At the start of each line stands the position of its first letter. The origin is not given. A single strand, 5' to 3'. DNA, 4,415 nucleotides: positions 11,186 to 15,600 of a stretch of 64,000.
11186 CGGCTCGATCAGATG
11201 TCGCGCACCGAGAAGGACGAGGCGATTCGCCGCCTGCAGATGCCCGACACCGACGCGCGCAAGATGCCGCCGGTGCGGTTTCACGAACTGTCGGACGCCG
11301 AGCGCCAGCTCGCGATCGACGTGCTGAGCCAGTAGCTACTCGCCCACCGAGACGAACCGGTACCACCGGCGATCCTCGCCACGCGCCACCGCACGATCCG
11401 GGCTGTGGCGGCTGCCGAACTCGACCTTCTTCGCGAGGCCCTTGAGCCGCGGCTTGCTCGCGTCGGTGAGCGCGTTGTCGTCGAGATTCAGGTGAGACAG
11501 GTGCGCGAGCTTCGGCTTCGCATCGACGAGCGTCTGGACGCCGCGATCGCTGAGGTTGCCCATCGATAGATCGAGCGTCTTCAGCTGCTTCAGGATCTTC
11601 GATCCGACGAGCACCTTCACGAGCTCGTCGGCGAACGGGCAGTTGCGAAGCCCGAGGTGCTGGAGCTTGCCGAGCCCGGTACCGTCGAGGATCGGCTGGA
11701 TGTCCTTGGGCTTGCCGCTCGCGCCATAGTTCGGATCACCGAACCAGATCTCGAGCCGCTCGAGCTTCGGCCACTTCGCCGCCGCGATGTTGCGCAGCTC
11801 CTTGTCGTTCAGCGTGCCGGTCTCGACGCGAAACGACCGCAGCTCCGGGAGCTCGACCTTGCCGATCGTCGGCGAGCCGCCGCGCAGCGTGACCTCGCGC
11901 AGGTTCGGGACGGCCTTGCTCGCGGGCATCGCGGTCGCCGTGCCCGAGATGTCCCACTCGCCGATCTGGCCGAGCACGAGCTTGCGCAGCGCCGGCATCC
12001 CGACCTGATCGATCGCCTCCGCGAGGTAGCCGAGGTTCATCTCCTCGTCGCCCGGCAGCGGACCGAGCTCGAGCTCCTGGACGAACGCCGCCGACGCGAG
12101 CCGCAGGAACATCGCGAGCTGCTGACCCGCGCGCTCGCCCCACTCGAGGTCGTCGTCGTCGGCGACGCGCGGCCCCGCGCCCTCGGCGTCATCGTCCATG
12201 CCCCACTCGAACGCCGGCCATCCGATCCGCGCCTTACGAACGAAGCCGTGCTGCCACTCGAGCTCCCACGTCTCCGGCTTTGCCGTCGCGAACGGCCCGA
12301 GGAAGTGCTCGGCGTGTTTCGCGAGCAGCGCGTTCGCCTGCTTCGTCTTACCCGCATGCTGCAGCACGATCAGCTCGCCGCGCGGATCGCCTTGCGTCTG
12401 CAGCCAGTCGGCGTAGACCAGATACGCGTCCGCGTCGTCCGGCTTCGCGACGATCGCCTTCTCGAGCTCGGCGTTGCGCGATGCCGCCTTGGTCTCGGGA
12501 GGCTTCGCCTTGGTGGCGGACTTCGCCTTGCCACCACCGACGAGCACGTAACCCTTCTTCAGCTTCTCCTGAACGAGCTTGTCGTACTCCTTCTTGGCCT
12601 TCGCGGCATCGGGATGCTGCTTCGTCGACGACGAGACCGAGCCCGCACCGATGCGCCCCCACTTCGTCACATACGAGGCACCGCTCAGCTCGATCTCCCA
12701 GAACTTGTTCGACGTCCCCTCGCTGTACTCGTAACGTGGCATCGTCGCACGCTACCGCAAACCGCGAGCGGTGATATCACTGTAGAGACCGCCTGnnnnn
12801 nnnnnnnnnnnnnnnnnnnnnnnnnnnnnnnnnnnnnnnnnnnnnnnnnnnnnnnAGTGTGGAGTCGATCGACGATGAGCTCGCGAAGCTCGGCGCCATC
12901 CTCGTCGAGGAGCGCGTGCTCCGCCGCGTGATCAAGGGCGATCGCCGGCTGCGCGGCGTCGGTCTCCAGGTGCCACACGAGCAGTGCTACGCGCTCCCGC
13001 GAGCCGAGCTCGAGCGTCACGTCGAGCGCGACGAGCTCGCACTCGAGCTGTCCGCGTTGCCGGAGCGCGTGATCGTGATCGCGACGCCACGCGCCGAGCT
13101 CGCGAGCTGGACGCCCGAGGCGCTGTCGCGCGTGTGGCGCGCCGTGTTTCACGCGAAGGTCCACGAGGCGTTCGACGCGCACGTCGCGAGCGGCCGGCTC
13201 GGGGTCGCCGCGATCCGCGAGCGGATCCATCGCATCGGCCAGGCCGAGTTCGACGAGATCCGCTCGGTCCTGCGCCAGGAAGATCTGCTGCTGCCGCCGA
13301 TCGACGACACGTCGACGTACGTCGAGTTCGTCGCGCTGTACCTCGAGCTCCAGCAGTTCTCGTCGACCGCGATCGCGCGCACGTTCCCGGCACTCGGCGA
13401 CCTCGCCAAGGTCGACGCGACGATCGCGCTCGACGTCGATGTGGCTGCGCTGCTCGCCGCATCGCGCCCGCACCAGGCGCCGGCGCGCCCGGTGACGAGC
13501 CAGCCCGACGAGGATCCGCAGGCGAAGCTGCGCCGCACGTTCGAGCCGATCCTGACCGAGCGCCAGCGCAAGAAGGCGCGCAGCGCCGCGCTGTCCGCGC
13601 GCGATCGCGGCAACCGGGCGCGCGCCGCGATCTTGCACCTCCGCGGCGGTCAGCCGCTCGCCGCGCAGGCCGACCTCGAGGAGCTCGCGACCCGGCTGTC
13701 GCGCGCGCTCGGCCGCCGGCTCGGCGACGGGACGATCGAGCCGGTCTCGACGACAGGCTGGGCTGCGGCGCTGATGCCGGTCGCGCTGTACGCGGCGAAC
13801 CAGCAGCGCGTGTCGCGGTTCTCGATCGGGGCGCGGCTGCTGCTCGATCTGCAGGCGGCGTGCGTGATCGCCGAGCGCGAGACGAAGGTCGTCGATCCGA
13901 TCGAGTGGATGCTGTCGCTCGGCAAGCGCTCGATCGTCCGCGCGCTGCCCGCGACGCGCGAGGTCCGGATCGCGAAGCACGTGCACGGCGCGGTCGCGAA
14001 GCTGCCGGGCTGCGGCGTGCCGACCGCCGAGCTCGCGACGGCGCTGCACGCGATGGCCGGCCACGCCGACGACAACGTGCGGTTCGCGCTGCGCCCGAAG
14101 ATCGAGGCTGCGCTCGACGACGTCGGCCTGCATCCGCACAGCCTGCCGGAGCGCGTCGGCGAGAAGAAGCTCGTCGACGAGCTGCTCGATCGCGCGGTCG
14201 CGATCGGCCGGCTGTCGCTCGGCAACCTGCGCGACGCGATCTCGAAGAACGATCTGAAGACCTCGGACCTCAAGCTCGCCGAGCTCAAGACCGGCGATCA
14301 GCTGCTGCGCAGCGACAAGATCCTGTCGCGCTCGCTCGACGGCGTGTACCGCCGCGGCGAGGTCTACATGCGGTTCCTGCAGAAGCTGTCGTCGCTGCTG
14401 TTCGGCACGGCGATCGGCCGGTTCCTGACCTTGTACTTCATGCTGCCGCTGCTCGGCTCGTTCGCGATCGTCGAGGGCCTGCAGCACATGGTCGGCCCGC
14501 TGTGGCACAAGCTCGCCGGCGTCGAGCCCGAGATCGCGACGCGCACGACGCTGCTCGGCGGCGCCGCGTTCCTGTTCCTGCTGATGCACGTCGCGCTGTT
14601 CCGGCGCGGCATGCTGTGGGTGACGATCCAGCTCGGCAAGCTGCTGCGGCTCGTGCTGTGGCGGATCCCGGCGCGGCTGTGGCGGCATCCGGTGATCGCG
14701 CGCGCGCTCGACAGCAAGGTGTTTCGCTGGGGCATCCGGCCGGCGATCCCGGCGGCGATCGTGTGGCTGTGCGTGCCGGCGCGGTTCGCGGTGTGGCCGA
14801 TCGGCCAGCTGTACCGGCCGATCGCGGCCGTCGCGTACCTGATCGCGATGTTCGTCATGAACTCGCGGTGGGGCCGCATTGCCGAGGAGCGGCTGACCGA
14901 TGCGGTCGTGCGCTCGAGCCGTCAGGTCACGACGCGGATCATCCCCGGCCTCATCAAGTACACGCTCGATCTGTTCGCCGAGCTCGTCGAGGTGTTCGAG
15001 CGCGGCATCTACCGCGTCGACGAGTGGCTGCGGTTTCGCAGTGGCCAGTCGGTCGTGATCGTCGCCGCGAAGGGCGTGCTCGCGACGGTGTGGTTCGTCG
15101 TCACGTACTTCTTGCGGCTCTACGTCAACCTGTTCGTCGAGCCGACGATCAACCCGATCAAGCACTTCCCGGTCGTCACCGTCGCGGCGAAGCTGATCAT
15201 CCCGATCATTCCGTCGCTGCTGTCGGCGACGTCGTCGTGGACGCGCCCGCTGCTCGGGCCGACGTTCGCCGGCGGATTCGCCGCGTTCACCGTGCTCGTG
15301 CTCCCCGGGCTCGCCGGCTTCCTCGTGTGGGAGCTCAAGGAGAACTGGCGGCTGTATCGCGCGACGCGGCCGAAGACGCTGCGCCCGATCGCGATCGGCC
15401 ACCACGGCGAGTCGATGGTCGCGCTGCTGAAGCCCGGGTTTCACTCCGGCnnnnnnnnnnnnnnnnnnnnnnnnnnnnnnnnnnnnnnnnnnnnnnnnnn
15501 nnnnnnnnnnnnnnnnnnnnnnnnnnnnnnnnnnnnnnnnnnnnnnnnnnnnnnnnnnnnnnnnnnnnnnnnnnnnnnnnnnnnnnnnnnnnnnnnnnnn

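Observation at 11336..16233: Divergent WGR-LRR protein and 1145-aa polytopic membrane protein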

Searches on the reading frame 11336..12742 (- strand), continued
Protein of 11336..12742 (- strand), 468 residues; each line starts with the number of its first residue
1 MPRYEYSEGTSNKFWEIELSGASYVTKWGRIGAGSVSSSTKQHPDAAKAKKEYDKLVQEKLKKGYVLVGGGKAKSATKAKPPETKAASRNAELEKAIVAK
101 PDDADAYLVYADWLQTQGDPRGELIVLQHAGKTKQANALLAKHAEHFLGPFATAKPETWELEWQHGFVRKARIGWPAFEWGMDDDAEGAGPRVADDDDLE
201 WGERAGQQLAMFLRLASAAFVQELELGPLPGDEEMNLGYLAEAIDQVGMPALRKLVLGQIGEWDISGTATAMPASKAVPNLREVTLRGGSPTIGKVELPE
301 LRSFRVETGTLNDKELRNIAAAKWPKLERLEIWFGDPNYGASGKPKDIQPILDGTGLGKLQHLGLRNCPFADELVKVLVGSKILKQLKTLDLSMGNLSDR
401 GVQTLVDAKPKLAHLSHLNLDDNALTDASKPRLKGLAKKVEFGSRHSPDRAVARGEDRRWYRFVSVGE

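Call 97: find_encoding_contigs(protein=P0149, flank=6000, max_places=1)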
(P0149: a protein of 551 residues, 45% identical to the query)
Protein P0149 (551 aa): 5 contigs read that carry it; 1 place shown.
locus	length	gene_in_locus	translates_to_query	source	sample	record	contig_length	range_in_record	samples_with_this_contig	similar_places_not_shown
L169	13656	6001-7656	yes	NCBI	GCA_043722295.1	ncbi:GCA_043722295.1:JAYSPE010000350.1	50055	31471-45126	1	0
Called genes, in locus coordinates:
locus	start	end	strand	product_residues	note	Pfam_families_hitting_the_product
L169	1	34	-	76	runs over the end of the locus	-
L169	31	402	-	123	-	PF07332:Phage_holin_3_6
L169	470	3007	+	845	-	PF17900:Peptidase_M1_N, PF01433:Peptidase_M1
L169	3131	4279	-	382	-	PF02771:Acyl-CoA_dh_N, PF02770:Acyl-CoA_dh_M, PF00441:Acyl-CoA_dh_1, PF08028:Acyl-CoA_dh_2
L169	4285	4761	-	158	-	PF03544:TonB_C (faint)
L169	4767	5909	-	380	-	PF02771:Acyl-CoA_dh_N, PF02770:Acyl-CoA_dh_M, PF00441:Acyl-CoA_dh_1, PF08028:Acyl-CoA_dh_2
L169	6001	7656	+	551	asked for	PF05406:WGR, PF24758:LRR_At5g56370 (faint), PF12799:LRR_4 (faint)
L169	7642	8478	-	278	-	PF00535:Glycos_transf_2, PF13641:Glyco_tranf_2_3, PF13632:Glyco_trans_2_3 (weak)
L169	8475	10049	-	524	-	PF00342:PGI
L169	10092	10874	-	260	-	PF00378:ECH_1, PF16113:ECH_2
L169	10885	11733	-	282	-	PF02737:3HCDH_N, PF00725:3HCDH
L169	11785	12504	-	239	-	PF00515:TPR_1 (faint), PF07719:TPR_2 (faint), PF13424:TPR_12 (faint), PF13181:TPR_8 (faint), PF13371:TPR_9 (faint), PF13432:TPR_16 (weak), PF14559:TPR_19 (weak), PF13431:TPR_17 (weak), +3 more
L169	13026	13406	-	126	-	-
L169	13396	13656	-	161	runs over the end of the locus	-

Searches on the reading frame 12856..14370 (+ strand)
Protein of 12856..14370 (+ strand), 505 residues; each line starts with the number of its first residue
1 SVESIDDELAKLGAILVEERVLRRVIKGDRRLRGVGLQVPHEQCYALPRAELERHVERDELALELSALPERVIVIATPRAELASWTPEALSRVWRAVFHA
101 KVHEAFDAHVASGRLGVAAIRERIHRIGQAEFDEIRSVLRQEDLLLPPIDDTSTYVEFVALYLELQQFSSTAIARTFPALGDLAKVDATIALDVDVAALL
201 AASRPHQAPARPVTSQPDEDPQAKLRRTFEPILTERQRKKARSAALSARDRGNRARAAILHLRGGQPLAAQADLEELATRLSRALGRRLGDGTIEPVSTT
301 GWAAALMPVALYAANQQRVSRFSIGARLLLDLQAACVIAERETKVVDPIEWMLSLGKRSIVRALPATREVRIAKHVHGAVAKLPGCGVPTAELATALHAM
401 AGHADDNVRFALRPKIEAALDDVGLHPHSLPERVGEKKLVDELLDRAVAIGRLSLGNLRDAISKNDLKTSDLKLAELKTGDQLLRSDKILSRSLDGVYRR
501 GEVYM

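Call 46: search_protein_families(library=pfam, proteins=[window:12856-14370:+], max_evalue=10)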
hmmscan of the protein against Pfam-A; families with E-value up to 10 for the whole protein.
window:12856-14370:+ (505 aa): 1 family
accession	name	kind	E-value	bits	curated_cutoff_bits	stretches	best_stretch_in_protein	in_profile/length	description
PF08044.16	DUF1707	-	0.0082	16.6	27.6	1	101-131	10-40/53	DUF1707 SHOCT-like domain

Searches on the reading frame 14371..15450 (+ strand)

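Call 46: search_protein_families(library=pfam, proteins=[window:14371-15450:+], max_evalue=10)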
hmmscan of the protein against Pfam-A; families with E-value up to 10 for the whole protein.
window:14371-15450:+ (360 aa): 1 family
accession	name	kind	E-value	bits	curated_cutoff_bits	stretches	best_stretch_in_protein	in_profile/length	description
PF10260.14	SAYSvFN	-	2.8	8.2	25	0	229-254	9-34/70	Uncharacterized conserved domain (SAYSvFN)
